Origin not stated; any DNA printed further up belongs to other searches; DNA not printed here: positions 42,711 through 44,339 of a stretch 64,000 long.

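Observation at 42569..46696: ABC-2 exporter operon (ATPase + two permeases) continuing into a FemAB-like GNAT and a TusA-like protein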

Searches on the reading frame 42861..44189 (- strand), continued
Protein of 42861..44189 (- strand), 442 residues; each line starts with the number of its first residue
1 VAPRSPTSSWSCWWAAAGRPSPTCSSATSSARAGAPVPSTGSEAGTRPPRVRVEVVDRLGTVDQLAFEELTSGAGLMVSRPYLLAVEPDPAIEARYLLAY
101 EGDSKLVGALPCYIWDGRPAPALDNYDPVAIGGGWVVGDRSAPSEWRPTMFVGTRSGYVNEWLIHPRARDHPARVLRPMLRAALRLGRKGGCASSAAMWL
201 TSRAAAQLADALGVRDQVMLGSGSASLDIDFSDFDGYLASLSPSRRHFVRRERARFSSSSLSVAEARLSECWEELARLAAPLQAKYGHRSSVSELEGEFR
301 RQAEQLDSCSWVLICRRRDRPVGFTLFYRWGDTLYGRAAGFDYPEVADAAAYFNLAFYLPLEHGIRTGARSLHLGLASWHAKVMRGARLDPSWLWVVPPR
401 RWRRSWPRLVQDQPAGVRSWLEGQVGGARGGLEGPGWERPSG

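Call 74: search_protein_representatives(alignment_id=A1)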
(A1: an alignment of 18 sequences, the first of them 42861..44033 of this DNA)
Query: 18 sequences, 413 profile positions. Proteins with E-value up to 0.001 (for the whole library): 4619; up to 1e-10: 2653; up to 1e-30: 947. The best 150 are listed.
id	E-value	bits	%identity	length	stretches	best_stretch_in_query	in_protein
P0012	2.0e-165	566.8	-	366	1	46-407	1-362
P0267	1.6e-156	537.6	-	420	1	5-405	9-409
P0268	1.7e-113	395.8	-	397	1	13-403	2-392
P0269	4.9e-113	394.3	-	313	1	98-405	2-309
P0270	6.1e-107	374.2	-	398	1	8-398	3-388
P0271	4.9e-106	371.2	-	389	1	14-384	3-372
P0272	1.7e-105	369.4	-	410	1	9-396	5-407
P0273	5.2e-104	364.6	-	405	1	11-403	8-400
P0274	6.9e-103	360.9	-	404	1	8-405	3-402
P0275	1.5e-101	356.5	-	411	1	11-398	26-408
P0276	1.1e-100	353.6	-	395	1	12-398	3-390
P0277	3.4e-99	348.7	-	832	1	11-403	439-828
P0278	3.8e-99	348.5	-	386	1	12-385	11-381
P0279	1.5e-97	343.3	-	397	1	12-403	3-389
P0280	7.7e-94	331.1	-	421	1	10-398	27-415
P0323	1.2e-76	274.4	-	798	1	11-371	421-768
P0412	1.7e-65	237.7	-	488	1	14-359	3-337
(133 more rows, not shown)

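Call 75: search_protein_families(library=pfam, proteins=[P0277, P0323, P0412, P0267, P0268, P0270], max_evalue=0.001)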
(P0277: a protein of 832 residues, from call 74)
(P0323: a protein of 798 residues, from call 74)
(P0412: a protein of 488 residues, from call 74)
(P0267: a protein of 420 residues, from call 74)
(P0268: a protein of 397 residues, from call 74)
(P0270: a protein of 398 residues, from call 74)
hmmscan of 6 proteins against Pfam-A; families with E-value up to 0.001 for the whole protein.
P0277 (832 aa): 3 families
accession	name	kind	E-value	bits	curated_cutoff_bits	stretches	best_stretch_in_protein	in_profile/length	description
PF02515.22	CoA_transf_3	-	4.8e-115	385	23.3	1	6-372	1-365/366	CoA-transferase family III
PF13480.13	Acetyltransf_6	-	2.5e-08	34.6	22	1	629-768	1-142/143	Acetyltransferase (GNAT) domain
PF04339.18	FemAB_like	-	7.8e-08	32.3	27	1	484-787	44-337/369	Peptidogalycan biosysnthesis/recognition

P0323 (798 aa): 2 families
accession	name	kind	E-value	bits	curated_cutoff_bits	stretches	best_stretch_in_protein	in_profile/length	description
PF07690.21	MFS_1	-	1.5e-19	70.6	33.4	1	23-363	3-347/347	Major Facilitator Superfamily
PF04339.18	FemAB_like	-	1.4e-11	44.6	27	1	533-748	115-326/369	Peptidogalycan biosysnthesis/recognition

P0412 (488 aa): 2 families
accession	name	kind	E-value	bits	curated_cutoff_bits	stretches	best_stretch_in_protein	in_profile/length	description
PF04339.18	FemAB_like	-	7.6e-13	48.8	27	1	9-325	2-322/369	Peptidogalycan biosysnthesis/recognition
PF13480.13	Acetyltransf_6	-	1.9e-09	38.3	22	1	183-319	2-140/143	Acetyltransferase (GNAT) domain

P0267 (420 aa): 3 families
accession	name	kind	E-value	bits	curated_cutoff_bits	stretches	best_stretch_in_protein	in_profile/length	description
PF04339.18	FemAB_like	-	4.3e-16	59.5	27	1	24-351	2-322/369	Peptidogalycan biosysnthesis/recognition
PF13480.13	Acetyltransf_6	-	6.7e-09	36.5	22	1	208-344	1-139/143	Acetyltransferase (GNAT) domain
PF09924.15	LPG_synthase_C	-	2.8e-06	27.1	27.5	1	206-359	111-261/298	Phosphatidylglycerol lysyltransferase, C-terminal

P0268 (397 aa): 2 families
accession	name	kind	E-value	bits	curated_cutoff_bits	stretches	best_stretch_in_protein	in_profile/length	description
PF04339.18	FemAB_like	-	2.6e-14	53.6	27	1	9-347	2-333/369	Peptidogalycan biosysnthesis/recognition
PF13480.13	Acetyltransf_6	-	0.0002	22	22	1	194-330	2-140/143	Acetyltransferase (GNAT) domain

P0270 (398 aa): 2 families
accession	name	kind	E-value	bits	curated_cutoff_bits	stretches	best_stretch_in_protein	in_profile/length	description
PF04339.18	FemAB_like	-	2.6e-18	66.8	27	1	15-348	2-332/369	Peptidogalycan biosysnthesis/recognition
PF13480.13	Acetyltransf_6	-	4.2e-05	24.2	22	1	196-334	2-142/143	Acetyltransferase (GNAT) domain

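Call 76: list_cluster_members(proteins=[P0323, P0277])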
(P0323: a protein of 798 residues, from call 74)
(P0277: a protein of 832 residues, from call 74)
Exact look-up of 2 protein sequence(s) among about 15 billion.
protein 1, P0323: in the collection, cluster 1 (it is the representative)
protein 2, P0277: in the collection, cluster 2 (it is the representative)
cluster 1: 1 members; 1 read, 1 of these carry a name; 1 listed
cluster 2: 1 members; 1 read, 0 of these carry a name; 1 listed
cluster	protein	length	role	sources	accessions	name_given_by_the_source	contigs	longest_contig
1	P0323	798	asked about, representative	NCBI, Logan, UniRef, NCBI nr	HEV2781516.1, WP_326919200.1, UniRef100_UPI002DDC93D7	MAG TPA: MFS transporter [Actinophytocola sp.] | MFS transporter n=1 Tax=Actinophytocola sp. TaxID=1872138 RepID=UPI002DDC93D7 | MFS transporter [Actinophytocola sp.]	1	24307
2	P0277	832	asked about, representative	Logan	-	-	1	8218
